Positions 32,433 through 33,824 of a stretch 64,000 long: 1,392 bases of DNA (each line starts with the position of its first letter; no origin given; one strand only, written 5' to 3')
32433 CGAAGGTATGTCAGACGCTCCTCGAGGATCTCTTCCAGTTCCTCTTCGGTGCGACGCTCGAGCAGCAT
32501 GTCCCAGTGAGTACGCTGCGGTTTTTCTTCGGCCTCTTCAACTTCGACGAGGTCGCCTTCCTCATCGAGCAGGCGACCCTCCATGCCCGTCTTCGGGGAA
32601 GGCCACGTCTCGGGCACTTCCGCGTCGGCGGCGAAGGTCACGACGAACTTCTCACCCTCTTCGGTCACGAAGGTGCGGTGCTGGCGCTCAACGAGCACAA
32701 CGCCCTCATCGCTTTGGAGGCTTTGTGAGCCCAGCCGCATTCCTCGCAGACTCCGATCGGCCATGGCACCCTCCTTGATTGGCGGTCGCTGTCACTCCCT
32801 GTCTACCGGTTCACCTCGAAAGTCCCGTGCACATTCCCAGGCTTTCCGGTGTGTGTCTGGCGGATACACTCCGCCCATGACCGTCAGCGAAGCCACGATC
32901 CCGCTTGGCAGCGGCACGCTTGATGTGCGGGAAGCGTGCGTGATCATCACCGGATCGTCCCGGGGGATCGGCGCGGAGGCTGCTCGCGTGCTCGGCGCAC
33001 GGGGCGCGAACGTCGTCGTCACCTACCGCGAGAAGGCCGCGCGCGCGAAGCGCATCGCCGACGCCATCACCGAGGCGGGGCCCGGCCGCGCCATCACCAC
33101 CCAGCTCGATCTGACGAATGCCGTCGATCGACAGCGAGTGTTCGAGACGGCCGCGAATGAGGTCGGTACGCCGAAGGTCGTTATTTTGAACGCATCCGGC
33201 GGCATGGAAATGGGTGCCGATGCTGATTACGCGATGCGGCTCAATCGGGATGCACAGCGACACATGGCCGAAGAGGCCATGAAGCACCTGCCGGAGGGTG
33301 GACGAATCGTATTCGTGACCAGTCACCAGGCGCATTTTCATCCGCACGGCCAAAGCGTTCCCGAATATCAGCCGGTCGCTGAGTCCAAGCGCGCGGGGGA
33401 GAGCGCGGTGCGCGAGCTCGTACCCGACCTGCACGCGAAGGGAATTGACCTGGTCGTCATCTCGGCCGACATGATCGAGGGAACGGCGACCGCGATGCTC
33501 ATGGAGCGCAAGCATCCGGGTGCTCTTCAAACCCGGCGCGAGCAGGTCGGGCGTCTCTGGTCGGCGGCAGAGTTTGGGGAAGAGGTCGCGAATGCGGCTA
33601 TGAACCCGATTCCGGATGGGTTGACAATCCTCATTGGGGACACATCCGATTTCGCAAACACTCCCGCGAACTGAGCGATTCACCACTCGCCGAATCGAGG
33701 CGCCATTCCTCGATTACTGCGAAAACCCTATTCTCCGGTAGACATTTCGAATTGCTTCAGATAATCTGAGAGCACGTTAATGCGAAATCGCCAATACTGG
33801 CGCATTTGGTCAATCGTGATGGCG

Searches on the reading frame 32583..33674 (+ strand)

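Call 52: search_protein_families(library=pfam, proteins=[window:32583-33674:+], max_evalue=0.0001)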
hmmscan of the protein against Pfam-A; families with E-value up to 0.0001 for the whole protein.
window:32583-33674:+ (363 aa): 3 families
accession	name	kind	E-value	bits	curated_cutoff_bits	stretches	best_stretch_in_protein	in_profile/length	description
PF00106.31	adh_short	-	1.1e-21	77.7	26.6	1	119-305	2-188/195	short chain dehydrogenase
PF13561.12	adh_short_C2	-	1.9e-19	70.6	27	1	126-334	5-212/236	Enoyl-(Acyl carrier protein) reductase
PF01370.27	Epimerase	-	4.2e-06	26.8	20.9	1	120-278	1-155/240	NAD dependent epimerase/dehydratase family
